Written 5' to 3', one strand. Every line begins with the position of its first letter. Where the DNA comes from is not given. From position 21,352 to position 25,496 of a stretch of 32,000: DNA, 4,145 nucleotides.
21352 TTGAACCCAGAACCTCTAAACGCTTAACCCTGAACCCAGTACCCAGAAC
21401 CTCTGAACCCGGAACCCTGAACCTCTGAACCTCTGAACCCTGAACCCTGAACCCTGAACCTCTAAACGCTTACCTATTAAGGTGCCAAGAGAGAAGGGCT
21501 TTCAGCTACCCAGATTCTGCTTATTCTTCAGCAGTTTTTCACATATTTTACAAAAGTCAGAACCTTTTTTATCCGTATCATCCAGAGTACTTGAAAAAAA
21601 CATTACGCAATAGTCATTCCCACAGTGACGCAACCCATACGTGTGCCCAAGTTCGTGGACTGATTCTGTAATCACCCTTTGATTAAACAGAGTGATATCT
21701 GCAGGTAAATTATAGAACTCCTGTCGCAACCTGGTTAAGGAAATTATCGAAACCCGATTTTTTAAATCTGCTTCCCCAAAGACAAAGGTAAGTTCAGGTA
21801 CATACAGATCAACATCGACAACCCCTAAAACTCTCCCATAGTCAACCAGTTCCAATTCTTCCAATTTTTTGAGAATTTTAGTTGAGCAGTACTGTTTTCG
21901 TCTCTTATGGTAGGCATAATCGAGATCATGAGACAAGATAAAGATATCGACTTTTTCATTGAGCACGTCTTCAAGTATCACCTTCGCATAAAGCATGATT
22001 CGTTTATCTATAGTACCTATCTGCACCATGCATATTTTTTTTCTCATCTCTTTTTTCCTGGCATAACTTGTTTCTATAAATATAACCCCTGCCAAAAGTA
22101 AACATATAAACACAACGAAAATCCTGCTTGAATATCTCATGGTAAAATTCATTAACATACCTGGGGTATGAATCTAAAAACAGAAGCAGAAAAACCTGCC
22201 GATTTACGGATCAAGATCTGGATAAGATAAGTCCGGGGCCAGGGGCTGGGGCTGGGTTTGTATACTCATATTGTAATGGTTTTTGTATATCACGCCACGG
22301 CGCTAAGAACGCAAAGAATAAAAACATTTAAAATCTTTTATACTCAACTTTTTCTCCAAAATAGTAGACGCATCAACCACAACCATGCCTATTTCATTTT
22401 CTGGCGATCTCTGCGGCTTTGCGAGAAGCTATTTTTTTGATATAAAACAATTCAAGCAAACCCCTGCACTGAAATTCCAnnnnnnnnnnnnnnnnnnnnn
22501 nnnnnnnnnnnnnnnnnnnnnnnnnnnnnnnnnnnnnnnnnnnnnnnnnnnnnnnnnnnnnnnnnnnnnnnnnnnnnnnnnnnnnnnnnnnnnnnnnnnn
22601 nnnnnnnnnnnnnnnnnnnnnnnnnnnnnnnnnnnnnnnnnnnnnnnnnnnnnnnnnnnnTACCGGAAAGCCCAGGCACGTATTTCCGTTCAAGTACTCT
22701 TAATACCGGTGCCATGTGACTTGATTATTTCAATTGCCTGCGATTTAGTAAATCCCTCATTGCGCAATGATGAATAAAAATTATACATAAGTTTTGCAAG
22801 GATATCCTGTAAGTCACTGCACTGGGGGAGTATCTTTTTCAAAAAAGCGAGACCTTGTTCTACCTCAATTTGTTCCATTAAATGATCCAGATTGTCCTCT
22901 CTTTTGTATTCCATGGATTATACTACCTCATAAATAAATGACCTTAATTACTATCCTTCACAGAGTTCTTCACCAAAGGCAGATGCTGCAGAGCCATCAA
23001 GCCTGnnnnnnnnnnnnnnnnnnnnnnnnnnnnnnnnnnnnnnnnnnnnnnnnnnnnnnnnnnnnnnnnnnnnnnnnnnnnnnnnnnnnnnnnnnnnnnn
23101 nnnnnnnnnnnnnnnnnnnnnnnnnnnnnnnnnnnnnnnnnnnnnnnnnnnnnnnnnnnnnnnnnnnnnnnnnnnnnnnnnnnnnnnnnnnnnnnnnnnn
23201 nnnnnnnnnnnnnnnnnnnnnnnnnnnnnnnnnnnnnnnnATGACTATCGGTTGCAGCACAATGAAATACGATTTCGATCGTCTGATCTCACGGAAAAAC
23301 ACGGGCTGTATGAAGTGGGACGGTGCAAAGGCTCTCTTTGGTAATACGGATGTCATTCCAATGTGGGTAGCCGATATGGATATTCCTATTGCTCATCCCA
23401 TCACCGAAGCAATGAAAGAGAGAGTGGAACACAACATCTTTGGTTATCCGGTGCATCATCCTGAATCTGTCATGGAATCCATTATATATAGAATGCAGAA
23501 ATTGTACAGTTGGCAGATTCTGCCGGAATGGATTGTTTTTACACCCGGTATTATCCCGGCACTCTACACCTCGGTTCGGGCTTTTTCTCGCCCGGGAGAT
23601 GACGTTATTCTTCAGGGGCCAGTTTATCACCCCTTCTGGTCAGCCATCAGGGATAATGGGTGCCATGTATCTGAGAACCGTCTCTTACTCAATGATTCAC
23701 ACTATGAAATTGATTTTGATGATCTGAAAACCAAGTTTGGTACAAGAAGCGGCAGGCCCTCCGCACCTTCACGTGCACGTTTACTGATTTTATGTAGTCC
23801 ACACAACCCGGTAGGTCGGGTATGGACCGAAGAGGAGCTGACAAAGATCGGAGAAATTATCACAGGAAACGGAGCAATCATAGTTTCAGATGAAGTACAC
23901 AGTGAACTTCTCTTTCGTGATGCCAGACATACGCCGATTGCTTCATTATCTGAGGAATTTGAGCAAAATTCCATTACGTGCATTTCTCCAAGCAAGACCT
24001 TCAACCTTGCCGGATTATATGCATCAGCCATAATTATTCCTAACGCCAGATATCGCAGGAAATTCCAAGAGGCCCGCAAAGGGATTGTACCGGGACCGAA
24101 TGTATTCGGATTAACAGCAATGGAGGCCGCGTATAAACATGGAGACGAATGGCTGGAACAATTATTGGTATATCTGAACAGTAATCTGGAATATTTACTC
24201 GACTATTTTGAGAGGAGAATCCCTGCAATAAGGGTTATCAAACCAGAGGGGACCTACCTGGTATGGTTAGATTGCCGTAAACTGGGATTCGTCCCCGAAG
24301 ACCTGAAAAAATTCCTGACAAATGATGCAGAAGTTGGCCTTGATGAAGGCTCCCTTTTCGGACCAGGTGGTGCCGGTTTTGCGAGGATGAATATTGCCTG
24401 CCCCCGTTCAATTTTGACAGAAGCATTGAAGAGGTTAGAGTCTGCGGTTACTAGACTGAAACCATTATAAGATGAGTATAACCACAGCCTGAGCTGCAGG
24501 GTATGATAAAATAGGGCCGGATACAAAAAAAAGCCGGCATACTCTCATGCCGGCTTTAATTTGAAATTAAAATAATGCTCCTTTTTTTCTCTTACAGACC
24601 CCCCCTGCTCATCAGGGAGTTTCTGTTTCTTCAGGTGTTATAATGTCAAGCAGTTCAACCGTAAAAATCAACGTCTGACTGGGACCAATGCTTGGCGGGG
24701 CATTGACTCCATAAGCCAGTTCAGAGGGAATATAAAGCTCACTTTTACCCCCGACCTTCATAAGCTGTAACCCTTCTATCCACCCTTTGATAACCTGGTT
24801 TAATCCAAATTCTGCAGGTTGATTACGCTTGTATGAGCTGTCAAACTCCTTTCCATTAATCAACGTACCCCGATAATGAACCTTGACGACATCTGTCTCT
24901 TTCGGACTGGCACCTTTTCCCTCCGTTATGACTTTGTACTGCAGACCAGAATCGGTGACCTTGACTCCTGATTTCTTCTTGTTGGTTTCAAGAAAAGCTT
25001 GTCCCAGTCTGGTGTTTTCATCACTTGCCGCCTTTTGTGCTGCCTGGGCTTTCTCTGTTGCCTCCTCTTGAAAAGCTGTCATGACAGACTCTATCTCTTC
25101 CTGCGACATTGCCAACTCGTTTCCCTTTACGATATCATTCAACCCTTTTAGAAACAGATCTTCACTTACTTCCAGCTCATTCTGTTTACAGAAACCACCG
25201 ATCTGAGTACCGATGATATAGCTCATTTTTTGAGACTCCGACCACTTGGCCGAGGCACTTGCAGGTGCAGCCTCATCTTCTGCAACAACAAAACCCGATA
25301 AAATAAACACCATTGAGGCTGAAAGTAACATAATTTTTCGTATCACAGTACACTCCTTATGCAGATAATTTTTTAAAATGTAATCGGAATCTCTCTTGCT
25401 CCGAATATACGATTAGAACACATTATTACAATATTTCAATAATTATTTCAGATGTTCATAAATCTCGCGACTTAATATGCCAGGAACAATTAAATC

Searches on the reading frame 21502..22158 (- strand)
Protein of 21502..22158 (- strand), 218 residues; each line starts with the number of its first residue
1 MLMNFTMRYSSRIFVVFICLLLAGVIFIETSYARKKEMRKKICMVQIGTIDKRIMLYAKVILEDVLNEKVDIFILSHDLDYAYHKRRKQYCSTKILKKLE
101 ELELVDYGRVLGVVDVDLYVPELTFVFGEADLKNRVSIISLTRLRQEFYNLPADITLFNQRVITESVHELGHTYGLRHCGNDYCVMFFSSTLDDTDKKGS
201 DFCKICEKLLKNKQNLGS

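Call 32: search_protein_families(library=pfam, proteins=[window:21502-22158:-])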
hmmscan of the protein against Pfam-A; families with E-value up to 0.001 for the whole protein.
window:21502-22158:- (218 aa): 1 family
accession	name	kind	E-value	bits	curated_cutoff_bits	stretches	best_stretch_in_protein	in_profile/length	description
PF07998.17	Peptidase_M54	-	1.5e-26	94.1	24.4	1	79-212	57-194/194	Peptidase family M54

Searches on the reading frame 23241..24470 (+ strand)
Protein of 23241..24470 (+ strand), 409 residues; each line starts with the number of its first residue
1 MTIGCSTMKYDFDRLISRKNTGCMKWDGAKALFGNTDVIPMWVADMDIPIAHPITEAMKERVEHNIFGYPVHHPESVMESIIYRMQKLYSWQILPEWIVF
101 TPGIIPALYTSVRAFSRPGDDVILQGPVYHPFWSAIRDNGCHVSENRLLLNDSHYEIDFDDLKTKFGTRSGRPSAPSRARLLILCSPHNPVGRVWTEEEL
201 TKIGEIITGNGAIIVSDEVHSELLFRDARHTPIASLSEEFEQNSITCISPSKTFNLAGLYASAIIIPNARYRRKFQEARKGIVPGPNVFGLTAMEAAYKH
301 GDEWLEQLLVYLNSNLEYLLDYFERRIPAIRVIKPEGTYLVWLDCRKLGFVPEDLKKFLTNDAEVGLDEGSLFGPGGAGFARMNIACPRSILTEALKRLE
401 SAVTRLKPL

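Call 32: search_protein_families(library=pfam, proteins=[window:23241-24470:+])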
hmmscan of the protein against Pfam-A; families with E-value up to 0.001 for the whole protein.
window:23241-24470:+ (409 aa): 1 family
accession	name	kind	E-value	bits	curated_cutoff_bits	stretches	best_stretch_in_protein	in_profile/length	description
PF00155.27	Aminotran_1_2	-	4.2e-34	118.7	19.7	1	55-399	23-361/361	Aminotransferase class I and II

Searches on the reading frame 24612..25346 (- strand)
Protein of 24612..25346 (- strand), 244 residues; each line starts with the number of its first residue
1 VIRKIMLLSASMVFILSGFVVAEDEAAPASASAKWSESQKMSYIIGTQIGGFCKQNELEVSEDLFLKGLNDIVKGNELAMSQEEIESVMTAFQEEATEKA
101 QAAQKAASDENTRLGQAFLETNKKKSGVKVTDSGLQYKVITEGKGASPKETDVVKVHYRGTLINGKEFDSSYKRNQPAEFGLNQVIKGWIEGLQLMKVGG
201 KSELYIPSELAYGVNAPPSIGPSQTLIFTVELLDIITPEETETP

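Call 32: search_protein_families(library=pfam, proteins=[window:24612-25346:-])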
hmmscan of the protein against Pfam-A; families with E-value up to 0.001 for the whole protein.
window:24612-25346:- (244 aa): 2 families
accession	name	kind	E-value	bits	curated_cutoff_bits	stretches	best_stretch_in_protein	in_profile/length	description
PF00254.34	FKBP_C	-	5.6e-30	104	21.1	1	147-233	4-94/94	FKBP-type peptidyl-prolyl cis-trans isomerase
PF01346.23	FKBP_N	-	6.1e-27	94.8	22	1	39-139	2-97/97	Domain amino terminal to FKBP-type peptidyl-prolyl isomerase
